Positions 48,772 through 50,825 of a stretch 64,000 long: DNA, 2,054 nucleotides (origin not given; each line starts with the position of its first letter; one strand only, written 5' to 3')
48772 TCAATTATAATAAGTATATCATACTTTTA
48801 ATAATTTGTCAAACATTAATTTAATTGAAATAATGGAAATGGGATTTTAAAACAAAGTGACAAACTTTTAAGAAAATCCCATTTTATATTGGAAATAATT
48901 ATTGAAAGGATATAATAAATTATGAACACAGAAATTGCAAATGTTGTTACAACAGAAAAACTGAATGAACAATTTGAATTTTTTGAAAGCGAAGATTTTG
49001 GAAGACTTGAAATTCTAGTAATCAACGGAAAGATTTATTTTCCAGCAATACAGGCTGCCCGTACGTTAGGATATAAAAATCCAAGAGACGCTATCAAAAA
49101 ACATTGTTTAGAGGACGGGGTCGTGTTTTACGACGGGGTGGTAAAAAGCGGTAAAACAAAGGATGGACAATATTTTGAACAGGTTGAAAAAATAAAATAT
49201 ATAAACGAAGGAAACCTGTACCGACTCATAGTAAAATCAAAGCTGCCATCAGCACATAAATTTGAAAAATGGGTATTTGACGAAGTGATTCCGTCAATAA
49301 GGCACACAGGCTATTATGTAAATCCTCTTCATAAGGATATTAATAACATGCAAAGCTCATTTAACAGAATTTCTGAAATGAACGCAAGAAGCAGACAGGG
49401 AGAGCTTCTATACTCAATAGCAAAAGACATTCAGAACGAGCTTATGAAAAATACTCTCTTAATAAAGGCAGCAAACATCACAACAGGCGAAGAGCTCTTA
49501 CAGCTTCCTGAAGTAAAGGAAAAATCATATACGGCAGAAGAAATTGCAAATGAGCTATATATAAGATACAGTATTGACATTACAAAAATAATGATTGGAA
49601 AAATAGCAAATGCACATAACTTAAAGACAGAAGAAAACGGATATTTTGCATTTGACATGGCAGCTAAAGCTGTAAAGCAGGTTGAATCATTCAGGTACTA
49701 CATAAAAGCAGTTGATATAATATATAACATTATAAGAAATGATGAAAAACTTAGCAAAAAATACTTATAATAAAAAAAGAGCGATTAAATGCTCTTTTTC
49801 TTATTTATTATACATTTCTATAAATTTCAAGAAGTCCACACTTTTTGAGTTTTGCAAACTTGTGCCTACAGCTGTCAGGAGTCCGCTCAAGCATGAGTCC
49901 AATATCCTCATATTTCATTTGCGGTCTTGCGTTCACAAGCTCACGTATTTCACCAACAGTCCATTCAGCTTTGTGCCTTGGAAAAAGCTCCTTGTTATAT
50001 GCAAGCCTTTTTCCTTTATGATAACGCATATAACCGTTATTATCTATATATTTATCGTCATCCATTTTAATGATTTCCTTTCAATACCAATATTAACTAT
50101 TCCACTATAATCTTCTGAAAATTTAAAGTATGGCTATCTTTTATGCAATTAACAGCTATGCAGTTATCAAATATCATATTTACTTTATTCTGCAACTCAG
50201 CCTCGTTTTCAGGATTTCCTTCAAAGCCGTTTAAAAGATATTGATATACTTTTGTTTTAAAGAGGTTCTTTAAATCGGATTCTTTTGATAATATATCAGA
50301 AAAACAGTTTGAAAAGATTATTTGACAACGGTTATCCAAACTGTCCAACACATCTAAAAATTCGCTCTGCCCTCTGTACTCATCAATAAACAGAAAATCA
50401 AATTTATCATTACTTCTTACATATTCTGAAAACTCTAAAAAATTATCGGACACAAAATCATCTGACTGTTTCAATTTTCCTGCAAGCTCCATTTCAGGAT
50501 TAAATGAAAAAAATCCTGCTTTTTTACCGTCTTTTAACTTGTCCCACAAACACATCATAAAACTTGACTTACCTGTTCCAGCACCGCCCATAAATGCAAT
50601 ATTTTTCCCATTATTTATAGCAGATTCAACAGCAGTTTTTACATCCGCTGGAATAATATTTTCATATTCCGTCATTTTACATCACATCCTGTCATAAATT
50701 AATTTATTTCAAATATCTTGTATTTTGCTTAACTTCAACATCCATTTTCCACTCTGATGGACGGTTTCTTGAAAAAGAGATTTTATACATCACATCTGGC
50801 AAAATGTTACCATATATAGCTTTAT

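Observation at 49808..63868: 14-kb minus-strand block of about 18 uncharacterised genes bracketed by an HTH regulator and a P-loop NTPase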

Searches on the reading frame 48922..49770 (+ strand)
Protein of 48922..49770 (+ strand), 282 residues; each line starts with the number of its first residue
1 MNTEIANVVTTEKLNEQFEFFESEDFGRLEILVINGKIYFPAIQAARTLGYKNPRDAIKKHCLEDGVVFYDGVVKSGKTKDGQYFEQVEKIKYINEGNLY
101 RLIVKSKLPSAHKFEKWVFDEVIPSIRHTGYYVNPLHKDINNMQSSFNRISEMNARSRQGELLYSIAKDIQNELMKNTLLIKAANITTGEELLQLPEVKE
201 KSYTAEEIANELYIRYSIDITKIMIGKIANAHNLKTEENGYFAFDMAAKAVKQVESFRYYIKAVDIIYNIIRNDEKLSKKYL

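Call 95: search_dna_similar(query=window:48922-49770:+, collection=phages, mode=protein, max_rows=12)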
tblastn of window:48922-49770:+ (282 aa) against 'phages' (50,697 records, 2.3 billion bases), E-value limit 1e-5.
Records with a match: 606; places in all: 618; records where one place covers at least 80% of the query: 7.
Best place of each record, by identity: <60% 606.
By first word of the organism name: Staphylococcus 134; Streptococcus 107; Vibrio 52; Mycobacterium 47; Bacteriophage 30; Lactobacillus 27; Clostridium 18; Escherichia 17; Lactococcus 17; Liberibacter 13; and 48 more.
By host as written in the record: - 88; Staphylococcus aureus 39; Mycobacterium smegmatis mc2 155 33; Vibrio cholerae 17; Staphylococcus pseudintermedius 10; Clostridium difficile 9; Staphylococcus epidermidis 8; Lactococcus lactis subsp. cremoris CA-49 8; and 262 more.
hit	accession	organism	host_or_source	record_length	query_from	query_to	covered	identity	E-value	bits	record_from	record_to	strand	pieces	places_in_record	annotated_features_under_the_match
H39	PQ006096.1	bajarodcaudo virus 5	Peromyscus fraterculus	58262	19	279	93%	29.9%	8e-29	120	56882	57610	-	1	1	P22 AR repressor domain protein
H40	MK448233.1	Klebsiella phage ST11-VIM1phi8.1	Klebsiella pneumoniae ST11-VIM1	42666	16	271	91%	30.5%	1e-28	120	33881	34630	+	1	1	repressor protein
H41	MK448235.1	Klebsiella phage ST512-KPC3phi13.1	Klebsiella pneumoniae ST512-KPC3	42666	16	271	91%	30.5%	1e-28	120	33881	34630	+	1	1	antirepressor protein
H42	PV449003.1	Bacillus phage vB_BceH_LBC2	Bacillus cereus NCCP 14796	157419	13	234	79%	34.3%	1e-28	120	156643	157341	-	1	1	anti-repressor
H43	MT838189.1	Bacteriophage sp.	human fecal samples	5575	21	212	68%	38.4%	5e-31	127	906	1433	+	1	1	record has no annotation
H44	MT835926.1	Bacteriophage sp.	human fecal samples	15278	17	217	71%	36.6%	8e-31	127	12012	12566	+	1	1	record has no annotation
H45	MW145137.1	Providencia phage PSTNGR2lys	Providencia stuartii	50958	36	275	85%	30.4%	2e-25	111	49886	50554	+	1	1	hypothetical protein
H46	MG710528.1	Escherichia phage GER2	Escherichia coli O117:H7 strain 23169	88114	29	276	88%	28.8%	1e-21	100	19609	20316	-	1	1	antirepressor protein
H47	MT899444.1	Liberibacter phage P-PA19-1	Candidatus Liberibacter asiaticus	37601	38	249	75%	32.2%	2e-18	91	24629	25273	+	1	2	antirepressor protein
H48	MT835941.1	Bacteriophage sp.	human fecal samples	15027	94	271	63%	38.0%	3e-22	102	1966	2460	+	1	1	record has no annotation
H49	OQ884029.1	Bacillus phage SDFMU_Pfc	Lysinibacillus fusiformis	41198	35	260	80%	29.1%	3e-13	75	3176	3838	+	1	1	hypothetical protein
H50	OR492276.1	Fusobacterium phage phiKSUM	Fusobacterium sp.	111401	18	133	41%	55.2%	2e-33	134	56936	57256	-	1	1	anti-repressor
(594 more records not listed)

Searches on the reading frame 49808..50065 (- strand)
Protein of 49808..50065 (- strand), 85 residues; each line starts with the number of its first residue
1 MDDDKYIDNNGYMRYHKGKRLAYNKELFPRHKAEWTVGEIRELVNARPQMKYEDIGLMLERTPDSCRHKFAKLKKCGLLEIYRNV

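Call 6: search_protein_families(library=pfam, proteins=[window:49808-50065:-], max_evalue=0.01)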
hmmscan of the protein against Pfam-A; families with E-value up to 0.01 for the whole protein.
window:49808-50065:- (85 aa): 1 family
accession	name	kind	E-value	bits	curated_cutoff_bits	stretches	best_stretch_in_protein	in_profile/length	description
PF13837.12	Myb_DNA-bind_4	-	0.0047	17.7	27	0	59-76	48-65/89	Myb/SANT-like DNA-binding domain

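Call 8: search_protein_families(library=phrogs, proteins=[window:49808-50065:-], max_evalue=0.01)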
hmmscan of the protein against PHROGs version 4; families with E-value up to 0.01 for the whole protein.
window:49808-50065:- (85 aa): 2 families
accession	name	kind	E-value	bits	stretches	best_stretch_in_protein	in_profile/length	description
phrog_11013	-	unknown function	2.4e-11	44.4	1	12-84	9-82/87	-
phrog_323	-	transcription regulation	7.3e-05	23.5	1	15-78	129-193/319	transcriptional regulator, D5-like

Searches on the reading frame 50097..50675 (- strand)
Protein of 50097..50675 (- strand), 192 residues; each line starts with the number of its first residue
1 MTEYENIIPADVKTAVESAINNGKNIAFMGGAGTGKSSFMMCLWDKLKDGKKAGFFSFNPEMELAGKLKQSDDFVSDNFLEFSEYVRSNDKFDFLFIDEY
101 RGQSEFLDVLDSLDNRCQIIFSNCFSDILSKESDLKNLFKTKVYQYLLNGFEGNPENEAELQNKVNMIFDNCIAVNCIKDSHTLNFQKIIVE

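Call 6: search_protein_families(library=pfam, proteins=[window:50097-50675:-], max_evalue=0.01)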
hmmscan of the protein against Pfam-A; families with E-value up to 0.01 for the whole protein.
window:50097-50675:- (192 aa): 4 families
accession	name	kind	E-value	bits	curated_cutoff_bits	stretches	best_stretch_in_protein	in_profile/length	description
PF13173.12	AAA_14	-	0.00037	20.9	27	1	24-133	3-107/129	AAA domain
PF12775.13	AAA_7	-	0.0023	17.9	25.8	1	13-60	23-71/181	P-loop containing dynein motor region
PF00005.33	ABC_tran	-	0.0033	18.5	25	1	16-49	4-37/137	ABC transporter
PF13604.12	AAA_30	-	0.0077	16.4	27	1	14-100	8-97/191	AAA domain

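Call 8: search_protein_families(library=phrogs, proteins=[window:50097-50675:-], max_evalue=0.01)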
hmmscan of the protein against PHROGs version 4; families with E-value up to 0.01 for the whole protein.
window:50097-50675:- (192 aa): 5 families
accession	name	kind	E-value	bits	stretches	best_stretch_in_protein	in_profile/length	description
phrog_168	-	DNA, RNA and nucleotide metabolism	2.7e-07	31.6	1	5-121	22-135/314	clamp loader of DNA polymerase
phrog_50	-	DNA, RNA and nucleotide metabolism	1.4e-05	25.4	1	15-100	359-442/570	DnaC-like helicase loader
phrog_3277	-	DNA, RNA and nucleotide metabolism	0.00057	20.7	1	21-99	8-86/168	DnaC-like helicase loader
phrog_2666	-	head and packaging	0.0011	18.7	1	18-105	316-408/555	terminase large subunit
phrog_325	-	DNA, RNA and nucleotide metabolism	0.0012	18.2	1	12-48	475-515/986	Dda-like helicase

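Call 29: search_solved_structures(query=window:50097-50675:-, max_evalue=1)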
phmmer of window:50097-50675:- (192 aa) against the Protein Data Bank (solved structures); distinct sequences matched with E-value up to 1: 13.
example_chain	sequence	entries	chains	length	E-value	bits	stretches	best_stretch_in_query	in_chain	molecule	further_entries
8k1f_A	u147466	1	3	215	0.018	18.3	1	83-143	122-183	tRNA 5-hydroxyuridine methyltransferase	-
8bnv_A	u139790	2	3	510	0.018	18.2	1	10-47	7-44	AAA family ATPase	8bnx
9gb3_L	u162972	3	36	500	0.16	15.1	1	121-171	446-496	gp45 - Portal protein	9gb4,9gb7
9gb5_k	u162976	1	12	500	0.23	14.6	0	121-171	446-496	gp45 - Portal protein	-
6d3r_A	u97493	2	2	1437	0.25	14.5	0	17-71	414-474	Cystic fibrosis transmembrane conductance regulator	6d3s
9njf_Y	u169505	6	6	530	0.29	14.3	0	21-81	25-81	Probable ATP-binding protein YbiT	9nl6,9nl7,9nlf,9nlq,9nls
7fc9_A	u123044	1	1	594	0.31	14.2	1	10-44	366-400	Probable ATP-dependent transporter ycf16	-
7vr5_A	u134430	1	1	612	0.32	14.2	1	10-44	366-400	Probable ATP-dependent transporter ycf16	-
6a6m_A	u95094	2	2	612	0.32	14.2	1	10-44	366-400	ATP-binding cassette, sub-family B, member 1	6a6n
3wme_A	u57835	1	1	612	0.32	14.2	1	10-44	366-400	ATP-binding cassette, sub-family B, member 1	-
7dqv_A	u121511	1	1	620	0.33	14.1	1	10-44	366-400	Probable ATP-dependent transporter ycf16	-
3wmf_A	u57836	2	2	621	0.33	14.1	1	10-44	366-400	ATP-binding cassette, sub-family B, member 1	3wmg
9ge6_B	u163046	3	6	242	0.4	13.8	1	12-52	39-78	Uncharacterized ABC transporter ATP-binding protein YbbA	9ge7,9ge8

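Call 46: search_protein_families(library=padloc, proteins=[window:50097-50675:-], max_evalue=0.01)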
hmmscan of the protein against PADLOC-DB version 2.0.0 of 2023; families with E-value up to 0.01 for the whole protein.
window:50097-50675:- (192 aa): 3 families
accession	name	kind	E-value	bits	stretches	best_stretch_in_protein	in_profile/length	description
PDLC02372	Nhi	-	5.2e-06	23.4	1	22-139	198-311/470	-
PDLC00125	GajB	-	0.00074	16.4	0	89-105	226-242/669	UrvD helicase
PDLC04140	mad8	-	0.0014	16.2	1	15-88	19-86/314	mads_8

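Call 47: search_protein_families(library=ncbifam, proteins=[window:50097-50675:-], max_evalue=0.01)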
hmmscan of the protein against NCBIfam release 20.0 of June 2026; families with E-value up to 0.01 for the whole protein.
window:50097-50675:- (192 aa): 3 families
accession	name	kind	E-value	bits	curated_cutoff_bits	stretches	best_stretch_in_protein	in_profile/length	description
TIGR03880.1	KaiC_arch_3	hypoth_equivalog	0.0011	18.5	249.45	1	20-70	13-65/224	KaiC domain-containing protein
TIGR01166.1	cbiO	subfamily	0.0045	16.5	211.8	1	11-48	6-43/190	cobalt ABC transporter, ATP-binding protein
TIGR02788.1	VirB11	equivalog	0.0071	15.4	249.95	0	11-45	132-166/308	P-type DNA transfer ATPase VirB11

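Call 63: find_homologous_proteins(query=window:50097-50675:-, max_evalue=0.001)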
Query window:50097-50675:- (192 aa): 17 proteins with E <= 0.001 among 68 candidates.
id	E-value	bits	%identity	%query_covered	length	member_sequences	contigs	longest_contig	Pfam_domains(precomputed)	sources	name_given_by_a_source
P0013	5.2e-110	384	93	99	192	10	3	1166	-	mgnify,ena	mgnify:FL=1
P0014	3.0e-109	381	90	100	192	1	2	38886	-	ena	-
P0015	2.0e-107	375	89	100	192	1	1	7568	-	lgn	-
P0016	2.5e-105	368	88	100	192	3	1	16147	-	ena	-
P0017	1.1e-102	360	86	100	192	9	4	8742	-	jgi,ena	jgi:hypothetical protein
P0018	1.4e-102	359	85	100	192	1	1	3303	-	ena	-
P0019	3.0e-102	358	84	100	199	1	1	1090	-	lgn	-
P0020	1.4e-101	356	86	99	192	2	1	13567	-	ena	-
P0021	3.0e-101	355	83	100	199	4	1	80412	-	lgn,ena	-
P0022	1.5e-100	353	84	100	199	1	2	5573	-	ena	-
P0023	2.5e-100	352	86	98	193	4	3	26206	-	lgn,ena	-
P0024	2.9e-100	352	87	98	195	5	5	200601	-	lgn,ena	-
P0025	6.2e-100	351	84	100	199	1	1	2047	-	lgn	-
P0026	5.2e-99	348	85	99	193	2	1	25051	-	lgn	-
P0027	8.7e-99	347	83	100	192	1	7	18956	-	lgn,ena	-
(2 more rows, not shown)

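Call 70: predict_structure(alignment_id=A2)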
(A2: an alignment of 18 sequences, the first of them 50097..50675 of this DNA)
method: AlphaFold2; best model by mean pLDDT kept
length: 192 residues; sequences in the alignment: 18
mean_pLDDT: 81.1   pTM: 0.83
mean pLDDT of the five models: 81.1, 80.7, 78.6, 72.6, 71.9
residues with pLDDT >= 90: 44; 70-90: 114; 50-70: 31; < 50: 3
segments of 3 or more residues with pLDDT < 50: none
pLDDT, mean of each block of 10 residues (from residue 1): 61 86 90 81 86 86 80 89 89 91 86 85 81 78 85 70 88 81 58 48
secondary structure, 60 per line:
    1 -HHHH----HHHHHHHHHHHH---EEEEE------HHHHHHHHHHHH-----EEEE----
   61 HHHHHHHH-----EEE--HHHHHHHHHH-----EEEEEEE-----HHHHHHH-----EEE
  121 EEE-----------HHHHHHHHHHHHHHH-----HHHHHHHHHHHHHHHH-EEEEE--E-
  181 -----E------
elements in order: H2-5 H10-21 E25-29 H36-47 E53-56 H61-68 E74-76 H79-88 E94-100 H106-112 E118-123 H135-149 H155-170 E172-176

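Call 83: fold_search(model_id=the predicted structure, library=pdb)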
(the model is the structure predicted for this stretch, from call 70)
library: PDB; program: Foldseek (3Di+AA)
matches with E <= 10: 1639; with E <= 0.001: 12
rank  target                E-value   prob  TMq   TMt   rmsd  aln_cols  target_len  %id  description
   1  6geb_D                8.4e-05  1.00  0.53  0.30   4.6       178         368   15  X-ray structure of the Legionella pneumophila ATPase DotB (released 2018-05-30)
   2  6geb_E                1.0e-04  1.00  0.51  0.30   4.8       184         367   15  X-ray structure of the Legionella pneumophila ATPase DotB (released 2018-05-30)
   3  6geb_C                1.2e-04  1.00  0.53  0.30   4.6       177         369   14  X-ray structure of the Legionella pneumophila ATPase DotB (released 2018-05-30)
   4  8q3w_A                1.4e-04  1.00  0.49  0.40   6.7       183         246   17  ATP-bound IstB in complex to duplex DNA (released 2024-07-10)
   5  5bq5_A                2.5e-04  1.00  0.45  0.48   7.5       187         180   16  Crystal structure of the IstB AAA+ domain bound to ADP-BeF3 (released 2015-09-02)
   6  5bq5_B                4.1e-04  1.00  0.49  0.50   7.1       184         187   16  Crystal structure of the IstB AAA+ domain bound to ADP-BeF3 (released 2015-09-02)
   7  6geb_A                5.3e-04  1.00  0.54  0.31   4.7       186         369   14  X-ray structure of the Legionella pneumophila ATPase DotB (released 2018-05-30)
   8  6olk_A                5.7e-04  1.00  0.44  0.26  11.9       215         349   13  CryoEM structure of PilT4 from Geobacter metallireducens without adding nucleotide: C3ocococ conformation (released 2019-11-20)
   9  5hzr                  5.7e-04  0.99  0.39  0.17   9.0       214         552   11  Crystal structure of MtSnf2 (released 2016-07-20)
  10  6ojy_E                6.4e-04  1.00  0.42  0.24  12.0       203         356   12  Methylated PilT4 from Geobacter metallireducens bound to sulfate: C3ocococ conformation (released 2019-11-20)
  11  2zr9                  8.8e-04  1.00  0.38  0.26   6.4       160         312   19  MsRecA Q196E dATP form IV (released 2008-12-09)
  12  2gza_B                9.4e-04  1.00  0.61  0.39   4.3       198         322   13  Crystal structure of the VirB11 ATPase from the Brucella Suis type IV secretion system in complex with sulphate (released 2006-07-11)
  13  1g6o_A                1.3e-03  1.00  0.57  0.38   5.0       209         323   10  CRYSTAL STRUCTURE OF THE HELICOBACTER PYLORI ATPASE, HP0525, IN COMPLEX WITH ADP (released 2001-01-24)
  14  6ojy_B                1.3e-03  0.99  0.47  0.28  12.4       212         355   12  Methylated PilT4 from Geobacter metallireducens bound to sulfate: C3ocococ conformation (released 2019-11-20)
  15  1nlz_B                1.4e-03  1.00  0.55  0.38   5.5       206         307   10  Crystal structure of unliganded traffic ATPase of the type IV secretion system of helicobacter pylori (released 2003-05-06)
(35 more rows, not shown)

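Call 103: fold_search(model_id=the predicted structure, library=viral)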
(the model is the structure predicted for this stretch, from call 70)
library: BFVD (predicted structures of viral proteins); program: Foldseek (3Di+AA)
matches with E <= 10: 1399; with E <= 0.001: 14
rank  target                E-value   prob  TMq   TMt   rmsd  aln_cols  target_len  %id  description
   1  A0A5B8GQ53            1.1e-04  1.00  0.47  0.11   5.6       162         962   10  RNA-dependent RNA polymerase [Rhizoctonia solani flexi-like virus 1]
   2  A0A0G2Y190            3.0e-04  1.00  0.41  0.44   8.2       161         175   16  Uncharacterized protein [Acanthamoeba polyphaga mimivirus]
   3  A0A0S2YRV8            3.0e-04  1.00  0.40  0.38  14.9       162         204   15  RNA-dependent RNA polymerase (Fragment) [Pepino mosaic virus]
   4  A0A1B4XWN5            3.6e-04  0.99  0.36  0.22  18.6       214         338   14  Clamp loader subunit [Tenacibaculum phage pT24]
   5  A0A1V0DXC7            3.9e-04  1.00  0.44  0.21   8.1       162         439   18  AAA+ ATPase domain-containing protein [Yersinia phage fHe-Yen9-01]
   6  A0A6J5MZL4            4.4e-04  1.00  0.49  0.24   7.3       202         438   14  RecD ATP-dependent exoDNAse (Exonuclease V), alpha subunit - helicase superfamily I member [uncultured Caudovirales phage]
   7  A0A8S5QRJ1            4.7e-04  1.00  0.43  0.30   8.0       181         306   15  Replicative helicase [Myoviridae sp. ctRTx89]
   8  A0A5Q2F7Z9            5.0e-04  1.00  0.41  0.18   4.6       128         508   19  DNA helicase [Lactococcus phage P596]
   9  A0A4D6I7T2            5.3e-04  1.00  0.43  0.24   5.4       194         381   13  (no name in the UniProt tables at hand)
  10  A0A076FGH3            6.0e-04  0.96  0.34  0.25  16.9       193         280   17  Putative replication factor C subunit 2 [Aureococcus anophagefferens virus]
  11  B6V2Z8                6.4e-04  0.97  0.32  0.35  15.5       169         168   16  Gp34.44 [Bacillus phage SP01]
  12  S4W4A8                6.8e-04  1.00  0.40  0.33   9.5       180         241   12  AAA ATPase incomplete domain containing protein [Pandoravirus salinus]
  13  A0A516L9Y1            7.3e-04  1.00  0.46  0.34   7.9       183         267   15  (no name in the UniProt tables at hand)
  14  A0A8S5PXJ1            8.3e-04  1.00  0.51  0.28   4.7       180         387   12  Dot/Icm secretion system ATPase DotB [Podoviridae sp. ctFbF42]
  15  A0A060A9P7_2          1.1e-03  1.00  0.39  0.10   7.6       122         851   13  (no name in the UniProt tables at hand)
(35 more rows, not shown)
